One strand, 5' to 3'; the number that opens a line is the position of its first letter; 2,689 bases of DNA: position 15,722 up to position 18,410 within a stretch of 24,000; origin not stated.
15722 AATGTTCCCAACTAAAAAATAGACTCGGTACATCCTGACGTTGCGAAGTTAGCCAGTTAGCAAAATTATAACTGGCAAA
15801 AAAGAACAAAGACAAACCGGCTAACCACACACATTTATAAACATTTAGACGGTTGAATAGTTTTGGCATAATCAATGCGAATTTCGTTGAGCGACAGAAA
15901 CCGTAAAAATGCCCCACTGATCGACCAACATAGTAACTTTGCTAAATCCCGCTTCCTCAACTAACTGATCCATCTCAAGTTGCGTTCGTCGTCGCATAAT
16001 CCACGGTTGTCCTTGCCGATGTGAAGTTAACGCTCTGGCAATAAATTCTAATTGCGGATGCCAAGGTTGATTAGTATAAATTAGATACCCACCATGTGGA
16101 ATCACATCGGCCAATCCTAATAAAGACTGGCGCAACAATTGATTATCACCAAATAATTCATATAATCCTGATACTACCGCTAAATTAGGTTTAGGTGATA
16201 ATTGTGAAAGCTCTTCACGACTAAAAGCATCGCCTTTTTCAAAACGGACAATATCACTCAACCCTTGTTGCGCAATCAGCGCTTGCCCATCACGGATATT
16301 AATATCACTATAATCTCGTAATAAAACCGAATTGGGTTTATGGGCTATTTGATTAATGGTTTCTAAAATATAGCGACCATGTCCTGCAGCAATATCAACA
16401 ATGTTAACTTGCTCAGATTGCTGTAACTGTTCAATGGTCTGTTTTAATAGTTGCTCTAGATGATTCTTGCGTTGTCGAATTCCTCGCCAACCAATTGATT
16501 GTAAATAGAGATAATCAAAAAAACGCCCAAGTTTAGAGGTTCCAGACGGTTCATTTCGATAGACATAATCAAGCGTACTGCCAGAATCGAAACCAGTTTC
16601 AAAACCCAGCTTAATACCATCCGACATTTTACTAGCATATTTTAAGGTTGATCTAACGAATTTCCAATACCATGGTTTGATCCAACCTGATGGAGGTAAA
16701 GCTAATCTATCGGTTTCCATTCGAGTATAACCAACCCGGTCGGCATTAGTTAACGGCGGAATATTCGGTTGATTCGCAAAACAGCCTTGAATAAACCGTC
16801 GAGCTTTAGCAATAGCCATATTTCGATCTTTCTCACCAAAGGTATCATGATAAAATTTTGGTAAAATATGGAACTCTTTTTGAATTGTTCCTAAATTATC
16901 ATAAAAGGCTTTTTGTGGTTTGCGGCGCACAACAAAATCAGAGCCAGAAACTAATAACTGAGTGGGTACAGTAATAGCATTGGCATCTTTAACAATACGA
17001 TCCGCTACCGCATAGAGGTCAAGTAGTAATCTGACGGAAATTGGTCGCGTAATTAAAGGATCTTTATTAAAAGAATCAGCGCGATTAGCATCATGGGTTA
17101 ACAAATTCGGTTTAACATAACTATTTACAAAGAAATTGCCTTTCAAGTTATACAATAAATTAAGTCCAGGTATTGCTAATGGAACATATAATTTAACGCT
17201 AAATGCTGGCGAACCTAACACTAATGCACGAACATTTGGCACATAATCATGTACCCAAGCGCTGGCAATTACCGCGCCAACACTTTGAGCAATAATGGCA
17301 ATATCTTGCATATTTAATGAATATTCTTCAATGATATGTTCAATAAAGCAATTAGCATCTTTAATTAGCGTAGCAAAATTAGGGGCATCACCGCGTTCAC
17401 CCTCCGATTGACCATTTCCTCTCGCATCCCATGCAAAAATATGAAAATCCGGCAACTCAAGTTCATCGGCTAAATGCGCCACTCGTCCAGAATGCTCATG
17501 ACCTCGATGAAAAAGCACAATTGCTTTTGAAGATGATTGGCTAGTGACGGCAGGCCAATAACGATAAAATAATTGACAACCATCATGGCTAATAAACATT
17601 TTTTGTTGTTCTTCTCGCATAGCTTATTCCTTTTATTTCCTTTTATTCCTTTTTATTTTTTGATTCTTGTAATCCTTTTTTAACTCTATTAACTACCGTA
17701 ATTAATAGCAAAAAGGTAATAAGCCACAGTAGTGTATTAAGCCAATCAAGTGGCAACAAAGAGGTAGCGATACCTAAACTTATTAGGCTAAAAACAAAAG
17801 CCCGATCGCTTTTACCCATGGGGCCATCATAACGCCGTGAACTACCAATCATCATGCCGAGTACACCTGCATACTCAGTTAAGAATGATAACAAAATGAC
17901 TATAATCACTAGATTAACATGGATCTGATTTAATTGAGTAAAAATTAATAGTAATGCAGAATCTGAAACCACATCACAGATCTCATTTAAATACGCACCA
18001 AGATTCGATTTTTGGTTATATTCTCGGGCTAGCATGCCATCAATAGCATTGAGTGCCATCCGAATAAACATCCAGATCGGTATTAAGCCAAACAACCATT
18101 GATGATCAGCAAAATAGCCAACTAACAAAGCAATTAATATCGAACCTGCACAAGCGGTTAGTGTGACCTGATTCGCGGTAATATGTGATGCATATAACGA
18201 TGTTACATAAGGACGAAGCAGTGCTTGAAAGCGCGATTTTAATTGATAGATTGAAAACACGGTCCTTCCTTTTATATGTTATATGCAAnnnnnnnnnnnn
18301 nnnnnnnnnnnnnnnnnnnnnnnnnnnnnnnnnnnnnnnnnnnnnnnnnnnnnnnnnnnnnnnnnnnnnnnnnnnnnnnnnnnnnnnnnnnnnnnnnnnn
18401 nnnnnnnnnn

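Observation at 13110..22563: Candidate novel lipid pathway: PlsA/PlsR-like radical-enzyme fusion co-operonic with ynbA-ynbC-ynbD-orf157-ynbB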

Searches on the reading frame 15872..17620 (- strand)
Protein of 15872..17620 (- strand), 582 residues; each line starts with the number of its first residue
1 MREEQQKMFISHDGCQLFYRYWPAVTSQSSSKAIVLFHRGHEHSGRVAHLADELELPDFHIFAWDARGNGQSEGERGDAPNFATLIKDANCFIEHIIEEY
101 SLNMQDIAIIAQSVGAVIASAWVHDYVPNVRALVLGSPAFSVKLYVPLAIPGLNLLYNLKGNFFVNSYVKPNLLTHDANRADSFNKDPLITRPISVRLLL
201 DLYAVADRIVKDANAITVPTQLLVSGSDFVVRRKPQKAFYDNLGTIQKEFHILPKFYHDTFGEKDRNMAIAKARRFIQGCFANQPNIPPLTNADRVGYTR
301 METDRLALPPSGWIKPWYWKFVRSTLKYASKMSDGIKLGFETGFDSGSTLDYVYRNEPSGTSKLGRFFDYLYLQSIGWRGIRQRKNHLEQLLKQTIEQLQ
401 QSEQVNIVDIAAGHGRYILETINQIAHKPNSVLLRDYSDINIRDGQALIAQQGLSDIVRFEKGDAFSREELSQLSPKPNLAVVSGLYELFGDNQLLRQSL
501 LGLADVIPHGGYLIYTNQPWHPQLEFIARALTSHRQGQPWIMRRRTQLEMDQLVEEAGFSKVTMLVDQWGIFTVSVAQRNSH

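Call 4: search_protein_families(library=pfam, proteins=[window:15872-17620:-])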
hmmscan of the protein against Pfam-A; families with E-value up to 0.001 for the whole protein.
window:15872-17620:- (582 aa): 4 families
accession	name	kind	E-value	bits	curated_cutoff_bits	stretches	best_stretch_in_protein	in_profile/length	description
PF12147.14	Methyltransf_20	-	3.9e-141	470.1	21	1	274-579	2-309/309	Putative methyltransferase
PF12146.15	Hydrolase_4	-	1e-64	218.6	27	1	30-265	3-239/239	Serine aminopeptidase, S33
PF00561.26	Abhydrolase_1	-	1e-08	35.6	25.8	1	34-138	3-102/245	alpha/beta hydrolase fold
PF12697.13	Abhydrolase_6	-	1.8e-05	25.9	26.3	1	35-237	2-185/217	Alpha/beta hydrolase family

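Call 5: search_protein_families(library=ncbifam, proteins=[window:15872-17620:-])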
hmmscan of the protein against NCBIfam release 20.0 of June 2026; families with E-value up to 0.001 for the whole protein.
window:15872-17620:- (582 aa): 5 families
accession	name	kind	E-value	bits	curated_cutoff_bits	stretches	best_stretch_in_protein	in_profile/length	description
NF008019.0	PRK10749.1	equivalog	4.2e-09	35.8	362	1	5-148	31-174/335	lysophospholipase L2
NF050089.1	i_nPHAscl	equivalog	8.4e-07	28.3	300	1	27-136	14-115/288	intracellular short-chain-length polyhydroxyalkanoate depolymerase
NF047920.1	lactonase_UilS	equivalog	1.9e-06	27.8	400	0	49-121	43-116/285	UilS family quorum-quenching N-acyl-homoserine lactonase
TIGR01250.1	pro_imino_pep_2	subfamily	9.5e-05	22.1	167.65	1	19-146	13-137/288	proline iminopeptidase-family hydrolase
NF001244.0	PRK00216.1-5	equivalog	0.00052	19.4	216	0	393-465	38-109/236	bifunctional demethylmenaquinone methyltransferase/2-methoxy-6-polyprenyl-1,4-benzoquinol methylase UbiE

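Call 33: find_homologous_proteins(query=window:15872-17620:-, max_evalue=1e-10)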
Query window:15872-17620:- (582 aa): 8000 proteins with E <= 1e-10 among 8000 candidates; the best 120 are listed.
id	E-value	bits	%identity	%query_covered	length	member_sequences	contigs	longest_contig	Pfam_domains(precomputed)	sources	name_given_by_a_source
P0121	0.0e+0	1344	100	100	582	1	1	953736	PF12697.14,PF00561.27,PF12146.16,PF12147.15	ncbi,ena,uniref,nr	ncbi:bifunctional alpha/beta hydrolase/class I SAM-dependent methyltransferase [Gilliamella apicola]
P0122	0.0e+0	1340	100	100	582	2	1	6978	PF12697.14,PF00561.27,PF12146.16,PF12147.15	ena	-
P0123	0.0e+0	1339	100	100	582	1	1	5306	PF00561.27,PF12146.16,PF12147.15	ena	-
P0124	0.0e+0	1334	99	100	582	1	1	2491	PF00561.27,PF12146.16,PF12147.15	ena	-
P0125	0.0e+0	1319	98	100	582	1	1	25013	PF00561.27,PF12146.16,PF12147.15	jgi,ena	-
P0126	0.0e+0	1319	98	100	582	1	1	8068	PF00561.27,PF12146.16,PF12147.15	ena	-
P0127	0.0e+0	1318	98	100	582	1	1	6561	PF00561.27,PF12146.16,PF12147.15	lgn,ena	-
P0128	0.0e+0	1317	98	100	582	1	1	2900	PF00561.27,PF12146.16,PF12147.15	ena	-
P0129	0.0e+0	1316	98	100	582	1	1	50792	PF00561.27,PF12146.16,PF12147.15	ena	-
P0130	0.0e+0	1316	97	100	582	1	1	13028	PF00561.27,PF12146.16,PF12147.15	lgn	-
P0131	0.0e+0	1316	98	100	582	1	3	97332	PF00561.27,PF12146.16,PF12147.15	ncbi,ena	-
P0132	0.0e+0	1315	97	100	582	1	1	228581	PF00561.27,PF12146.16,PF12147.15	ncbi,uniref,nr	ncbi:hypothetical protein DKK70_08755 [Gilliamella apicola]|uniref:Alpha/beta fold hydrolase n=1 Tax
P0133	0.0e+0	1315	98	100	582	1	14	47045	PF00561.27,PF12146.16,PF12147.15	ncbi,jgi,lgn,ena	jgi:Lysophospholipase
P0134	0.0e+0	1315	97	100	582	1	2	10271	PF00561.27,PF12146.16,PF12147.15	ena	-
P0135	0.0e+0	1314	97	100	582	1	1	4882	PF00561.27,PF12146.16,PF12147.15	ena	-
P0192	7.0e-268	908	68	99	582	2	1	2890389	PF12697.14,PF00561.27,PF12146.16,PF12147.15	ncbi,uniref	ncbi:bifunctional alpha/beta hydrolase/class I SAM-dependent methyltransferase [Orbus wheelerorum]|u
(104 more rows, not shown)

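Call 35: find_related_loci(query=A1, collection=genome_contigs, flank=10000)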
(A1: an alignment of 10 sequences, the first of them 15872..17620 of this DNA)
Query A1 (582 aa) in genome_contigs; peptide patterns used: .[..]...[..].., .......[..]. (x = any residue, [..] = any of these).
600 stretches matched a pattern (row limit reached: there are more); 583 encode a relative of the query (tblastn E <= 1e-3); the best 80 are kept; 80 distinct loci.
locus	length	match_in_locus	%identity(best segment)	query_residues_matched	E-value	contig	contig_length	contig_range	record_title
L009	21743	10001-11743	81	1-579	0e+0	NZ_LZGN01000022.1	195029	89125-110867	Gilliamella sp. wkB308 Gilliamella_apicola_wkB308_contig29, whole genome shotgun sequence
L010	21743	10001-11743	80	1-579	0e+0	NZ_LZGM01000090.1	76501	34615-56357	Gilliamella sp. wkB108 Gilliamella_apicola_wkB108_contig63, whole genome shotgun sequence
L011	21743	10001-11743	80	1-579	0e+0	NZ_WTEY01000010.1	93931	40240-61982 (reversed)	Gilliamella sp. Pra-s52 NODE_10_length_93931_cov_169.314185, whole genome shotgun sequence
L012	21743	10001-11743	79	1-579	0e+0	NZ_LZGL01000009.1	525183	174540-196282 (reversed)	Gilliamella sp. wkB112 Gilliamella_apicola_wkB112_contig17, whole genome shotgun sequence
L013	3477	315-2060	70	1-579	0e+0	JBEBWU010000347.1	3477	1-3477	MAG: Entomomonas sp. isolate T2.bin.3 NODE_91667_length_3477_cov_4.190532, whole genome shotgun sequence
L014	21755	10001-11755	88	1-582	0e+0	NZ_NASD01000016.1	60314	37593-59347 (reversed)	Gilliamella apis strain NO3 NODE_16, whole genome shotgun sequence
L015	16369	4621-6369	64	1-582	0e+0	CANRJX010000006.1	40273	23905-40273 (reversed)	MAG: uncultured Wohlfahrtiimonas sp. isolate Lapin-020__bin75 genome assembly, contig: Lapin-020__NODE_1088_length_40273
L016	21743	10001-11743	63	1-580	0e+0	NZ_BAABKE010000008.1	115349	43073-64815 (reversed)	Wohlfahrtiimonas larvae strain JCM 18424 sequence08, whole genome shotgun sequence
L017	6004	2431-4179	62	1-579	0e+0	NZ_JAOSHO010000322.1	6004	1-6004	Pseudomonas agronomica strain SAICEU22T BU-ISCIII_322, whole genome shotgun sequence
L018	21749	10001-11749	62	1-579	0e+0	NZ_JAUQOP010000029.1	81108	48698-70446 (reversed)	Pseudomonas citrulli strain K18 NODE_29_length_81108_cov_9.32914_pilon, whole genome shotgun sequence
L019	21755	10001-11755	61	1-581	0e+0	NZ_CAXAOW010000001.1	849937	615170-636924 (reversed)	Pseudomonas sp. EA_35y_Pfl2_R5 isolate PseudoSSchier:R5 EA_35y_Pfl2_R5_NODE_1_length_849937_cov_90.886091, whole genome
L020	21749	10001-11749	62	1-579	0e+0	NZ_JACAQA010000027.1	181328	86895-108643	Pseudomonas gingeri strain G9001 run0228_G9001_S4_L004_contig_27, whole genome shotgun sequence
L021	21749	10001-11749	62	1-579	0e+0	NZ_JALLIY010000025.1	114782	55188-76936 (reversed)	Pseudomonas sp. MWU13-2105 assembly_contig_25, whole genome shotgun sequence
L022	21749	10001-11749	62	1-579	0e+0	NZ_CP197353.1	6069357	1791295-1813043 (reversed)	Pseudomonas sp. NUPR-001 chromosome, complete genome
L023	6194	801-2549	62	1-579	0e+0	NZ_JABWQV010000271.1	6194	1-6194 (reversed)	Pseudomonas tehranensis strain SWRI196 contig271, whole genome shotgun sequence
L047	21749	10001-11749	61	1-579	0e+0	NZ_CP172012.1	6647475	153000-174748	Pseudomonas sp. BR20 chromosome, complete genome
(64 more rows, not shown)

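Call 47: search_protein_families(library=pfam, proteins=[L047:13499-14119:+, L047:12893-13489:+, L047:7143-9089:-, L047:15302-15697:+, L047:15631-18666:-, L047:6144-7130:-], max_evalue=0.01)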
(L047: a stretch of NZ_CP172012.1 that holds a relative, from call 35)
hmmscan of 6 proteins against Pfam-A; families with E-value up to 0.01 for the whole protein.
L047:13499-14119:+ (206 aa): 1 family
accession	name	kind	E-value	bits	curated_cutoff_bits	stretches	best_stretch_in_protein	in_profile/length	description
PF01553.26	Acyltransferase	-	1.2e-15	58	23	1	35-152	17-131/132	Acyltransferase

L047:12893-13489:+ (198 aa): 0 families

L047:7143-9089:- (648 aa): 1 family
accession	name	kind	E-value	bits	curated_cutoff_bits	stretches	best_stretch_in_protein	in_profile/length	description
PF01145.31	Band_7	-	3.9e-21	76.3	23.6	1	334-545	6-175/176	SPFH domain / Band 7 family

L047:15302-15697:+ (131 aa): 0 families

L047:15631-18666:- (1011 aa): 0 families

L047:6144-7130:- (328 aa): 2 families
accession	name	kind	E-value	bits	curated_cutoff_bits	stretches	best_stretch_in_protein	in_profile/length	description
PF01145.31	Band_7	-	5.4e-32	111.7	23.6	1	51-234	2-172/176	SPFH domain / Band 7 family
PF17197.9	DUF5134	-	0.0015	19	29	1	5-52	78-122/152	Domain of unknown function (DUF5134)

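Call 48: find_encoding_contigs(protein=P0192, flank=10000, max_places=2)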
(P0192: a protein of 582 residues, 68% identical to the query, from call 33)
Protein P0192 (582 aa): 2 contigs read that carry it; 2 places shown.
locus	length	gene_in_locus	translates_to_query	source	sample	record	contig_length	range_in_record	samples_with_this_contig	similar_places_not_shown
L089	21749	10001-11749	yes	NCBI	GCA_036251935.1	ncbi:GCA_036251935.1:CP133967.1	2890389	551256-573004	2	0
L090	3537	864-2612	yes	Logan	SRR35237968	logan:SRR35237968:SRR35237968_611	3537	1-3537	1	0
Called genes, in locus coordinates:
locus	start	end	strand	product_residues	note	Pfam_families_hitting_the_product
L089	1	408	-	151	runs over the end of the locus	PF00583:Acetyltransf_1, PF13673:Acetyltransf_10, PF13508:Acetyltransf_7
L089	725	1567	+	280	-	PF00248:Aldo_ket_red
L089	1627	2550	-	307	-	PF03547:Mem_trans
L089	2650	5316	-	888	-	PF01909:NTP_transf_2, PF08335:GlnD_UR_UTase, PF01842:ACT (faint), PF27444:GlnD_3rd, PF01966:HD, PF27446:GlnD_5th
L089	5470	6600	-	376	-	PF00268:Ribonuc_red_sm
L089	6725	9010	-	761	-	PF03477:ATP-cone, PF00317:Ribonuc_red_lgN, PF02867:Ribonuc_red_lgC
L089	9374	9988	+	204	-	PF01066:CDP-OH_P_transf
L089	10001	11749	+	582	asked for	PF00561:Abhydrolase_1, PF12146:Hydrolase_4, PF12697:Abhydrolase_6 (weak), PF12147:Methyltransf_20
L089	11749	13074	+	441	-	PF00782:DSPc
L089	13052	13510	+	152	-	-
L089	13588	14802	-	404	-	PF00155:Aminotran_1_2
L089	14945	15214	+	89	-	PF01842:ACT, PF13740:ACT_6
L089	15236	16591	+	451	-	PF05167:DUF711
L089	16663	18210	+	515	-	PF01235:Na_Ala_symp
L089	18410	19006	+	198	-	PF04011:LemA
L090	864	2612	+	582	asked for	PF00561:Abhydrolase_1, PF12146:Hydrolase_4, PF12697:Abhydrolase_6 (weak), PF12147:Methyltransf_20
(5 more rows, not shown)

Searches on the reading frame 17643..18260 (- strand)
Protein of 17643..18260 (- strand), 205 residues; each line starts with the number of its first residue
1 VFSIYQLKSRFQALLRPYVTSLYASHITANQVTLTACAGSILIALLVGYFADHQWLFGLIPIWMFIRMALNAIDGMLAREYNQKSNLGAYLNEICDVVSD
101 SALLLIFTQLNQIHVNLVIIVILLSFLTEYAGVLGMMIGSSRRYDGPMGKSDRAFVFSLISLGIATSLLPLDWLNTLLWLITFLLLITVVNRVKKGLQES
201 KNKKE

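Call 4: search_protein_families(library=pfam, proteins=[window:17643-18260:-])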
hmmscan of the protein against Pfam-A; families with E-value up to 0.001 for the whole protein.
window:17643-18260:- (205 aa): 1 family
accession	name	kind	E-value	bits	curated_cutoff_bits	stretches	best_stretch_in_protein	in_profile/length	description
PF01066.26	CDP-OH_P_transf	-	5.1e-10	40.4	22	1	28-180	3-145/152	CDP-alcohol phosphatidyltransferase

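Call 5: search_protein_families(library=ncbifam, proteins=[window:17643-18260:-])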
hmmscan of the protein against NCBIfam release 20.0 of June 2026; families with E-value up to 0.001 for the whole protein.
window:17643-18260:- (205 aa): 6 families
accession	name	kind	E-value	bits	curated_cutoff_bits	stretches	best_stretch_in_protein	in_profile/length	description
NF040950.1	archin_ph_syn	equivalog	4.4e-22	78.9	180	1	6-195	3-186/191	archaetidylinositol phosphate synthase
NF045883.1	PIPSynth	equivalog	5.2e-19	68.7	170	1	8-195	4-191/197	phosphatidylinositol phosphate synthase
TIGR00560.1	pgsA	equivalog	5.3e-09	36.8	109.1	1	28-124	3-100/183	CDP-diacylglycerol--glycerol-3-phosphate 3-phosphatidyltransferase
NF041135.1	IPPtranDIPPsyn_Thcocales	equivalog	2.9e-06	26.5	580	1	19-130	242-351/419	bifunctional L-myo-inositol-1-phosphate cytidylyltransferase/CDP-L-myo-inositol myo-inositolphosphotransferase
TIGR00473.1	pssA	equivalog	5.1e-05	23.4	107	1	62-110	25-78/153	CDP-diacylglycerol--serine O-phosphatidyltransferase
NF008090.0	PRK10832.1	equivalog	0.00012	22.3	304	1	39-119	13-95/182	CDP-diacylglycerol--glycerol-3-phosphate 3-phosphatidyltransferase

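Call 60: search_protein_families(library=pfam, proteins=[window:17646-18260:-], max_evalue=10)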
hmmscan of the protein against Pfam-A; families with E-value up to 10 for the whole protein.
window:17646-18260:- (205 aa): 3 families
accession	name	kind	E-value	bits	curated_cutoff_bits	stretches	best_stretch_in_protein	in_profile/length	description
PF01066.26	CDP-OH_P_transf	-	5.1e-10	40.4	22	1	28-180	3-145/152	CDP-alcohol phosphatidyltransferase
PF07254.17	Cpta_toxin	-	0.029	14.9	27.3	1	151-194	10-56/133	Membrane-bound toxin component of toxin-antitoxin system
PF16316.10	DUF4956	-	0.14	12.3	30.6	1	148-194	67-113/169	Domain of unknown function (DUF4956)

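Call 62: search_solved_structures(query=window:17646-18260:-, max_evalue=1)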
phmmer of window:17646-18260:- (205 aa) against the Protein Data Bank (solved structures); distinct sequences matched with E-value up to 1: 11.
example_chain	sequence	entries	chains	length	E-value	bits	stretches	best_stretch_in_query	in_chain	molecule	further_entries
6h53_A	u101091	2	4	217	3.1e-07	33.7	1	9-193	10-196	CDP-diacylglycerol--inositol 3-phosphatidyltransferase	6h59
6h5a_A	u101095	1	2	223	3.4e-07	33.6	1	9-193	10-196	CDP-diacylglycerol--inositol 3-phosphatidyltransferase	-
6wm5_A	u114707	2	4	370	0.00013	25.2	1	9-192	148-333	AfCTD-Phosphatidylinositol-phosphate synthase (PIPS) fusion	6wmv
7drj_A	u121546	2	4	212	0.0003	24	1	59-196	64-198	CDP-diacylglycerol--glycerol-3-phosphate 3-phosphatidyltransferase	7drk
5d92_D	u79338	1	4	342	0.0024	21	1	9-194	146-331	AF2299 protein,Phosphatidylinositol synthase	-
5d91_A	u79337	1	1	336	0.0028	20.8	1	8-194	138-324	AF2299 protein,Phosphatidylinositol synthase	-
8ero_A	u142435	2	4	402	0.0041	20.3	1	53-99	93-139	Cholinephosphotransferase 1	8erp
8gyw_B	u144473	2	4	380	0.0092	19.1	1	25-103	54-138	Choline/ethanolaminephosphotransferase 1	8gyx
4mnd_A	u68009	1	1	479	0.02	18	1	40-190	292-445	CTP L-myo-inositol-1-phosphate cytidylyltransferase/CDP-L-myo-inositol myo-inositolphospho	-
9uet_A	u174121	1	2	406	0.026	17.6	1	29-100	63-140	Cholinephosphotransferase 1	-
7pow_A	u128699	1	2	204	0.51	13.4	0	64-127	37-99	CDP-diacylglycerol--serine O-phosphatidyltransferase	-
